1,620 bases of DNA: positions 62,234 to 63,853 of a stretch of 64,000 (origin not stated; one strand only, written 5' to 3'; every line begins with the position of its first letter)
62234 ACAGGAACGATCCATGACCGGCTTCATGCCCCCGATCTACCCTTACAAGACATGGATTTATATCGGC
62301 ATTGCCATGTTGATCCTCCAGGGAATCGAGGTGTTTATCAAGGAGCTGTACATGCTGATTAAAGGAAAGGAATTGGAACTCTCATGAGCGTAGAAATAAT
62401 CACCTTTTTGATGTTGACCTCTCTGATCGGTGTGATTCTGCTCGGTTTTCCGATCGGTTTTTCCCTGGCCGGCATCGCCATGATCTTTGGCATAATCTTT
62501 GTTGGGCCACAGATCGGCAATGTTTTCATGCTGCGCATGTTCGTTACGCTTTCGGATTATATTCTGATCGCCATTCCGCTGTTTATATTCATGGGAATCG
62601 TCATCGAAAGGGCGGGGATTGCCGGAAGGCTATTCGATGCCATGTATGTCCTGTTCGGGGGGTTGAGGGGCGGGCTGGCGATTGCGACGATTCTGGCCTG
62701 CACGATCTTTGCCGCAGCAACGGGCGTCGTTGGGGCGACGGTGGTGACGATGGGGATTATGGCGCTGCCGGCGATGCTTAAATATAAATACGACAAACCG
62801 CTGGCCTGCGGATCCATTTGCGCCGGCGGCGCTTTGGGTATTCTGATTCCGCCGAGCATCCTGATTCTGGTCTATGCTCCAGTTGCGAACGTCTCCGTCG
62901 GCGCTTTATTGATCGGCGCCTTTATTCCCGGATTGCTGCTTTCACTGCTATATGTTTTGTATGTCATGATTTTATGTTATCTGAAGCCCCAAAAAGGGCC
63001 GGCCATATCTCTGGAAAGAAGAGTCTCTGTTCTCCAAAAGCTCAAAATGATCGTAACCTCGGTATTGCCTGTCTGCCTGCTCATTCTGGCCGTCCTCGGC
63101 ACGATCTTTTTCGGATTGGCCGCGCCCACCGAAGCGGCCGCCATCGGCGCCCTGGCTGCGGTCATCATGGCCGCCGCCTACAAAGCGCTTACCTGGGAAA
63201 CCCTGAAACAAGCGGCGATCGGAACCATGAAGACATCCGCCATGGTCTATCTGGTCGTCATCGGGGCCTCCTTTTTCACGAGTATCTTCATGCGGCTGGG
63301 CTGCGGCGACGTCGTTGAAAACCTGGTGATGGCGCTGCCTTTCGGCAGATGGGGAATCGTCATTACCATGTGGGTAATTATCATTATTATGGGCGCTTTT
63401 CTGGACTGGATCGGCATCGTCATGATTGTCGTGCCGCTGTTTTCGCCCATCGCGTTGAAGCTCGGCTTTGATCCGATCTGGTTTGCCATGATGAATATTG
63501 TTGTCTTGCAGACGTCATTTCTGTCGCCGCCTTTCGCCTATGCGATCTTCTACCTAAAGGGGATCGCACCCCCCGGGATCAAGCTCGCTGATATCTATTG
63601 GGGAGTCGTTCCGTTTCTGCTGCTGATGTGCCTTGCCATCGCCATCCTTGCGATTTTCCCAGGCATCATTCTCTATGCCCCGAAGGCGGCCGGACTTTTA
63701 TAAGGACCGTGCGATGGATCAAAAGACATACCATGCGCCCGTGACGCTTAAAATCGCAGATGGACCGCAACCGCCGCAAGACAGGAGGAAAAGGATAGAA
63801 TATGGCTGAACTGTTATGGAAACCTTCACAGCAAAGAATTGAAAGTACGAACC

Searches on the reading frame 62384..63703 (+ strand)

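Call 95: search_protein_families(library=pfam, proteins=[window:62384-63703:+], max_evalue=0.00001)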
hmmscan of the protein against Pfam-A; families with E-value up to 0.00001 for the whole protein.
window:62384-63703:+ (439 aa): 1 family
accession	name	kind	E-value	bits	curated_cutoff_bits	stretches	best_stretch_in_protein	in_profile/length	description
PF06808.19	DctM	-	5.6e-78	263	23.8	1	12-428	2-413/413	Tripartite ATP-independent periplasmic transporter, DctM component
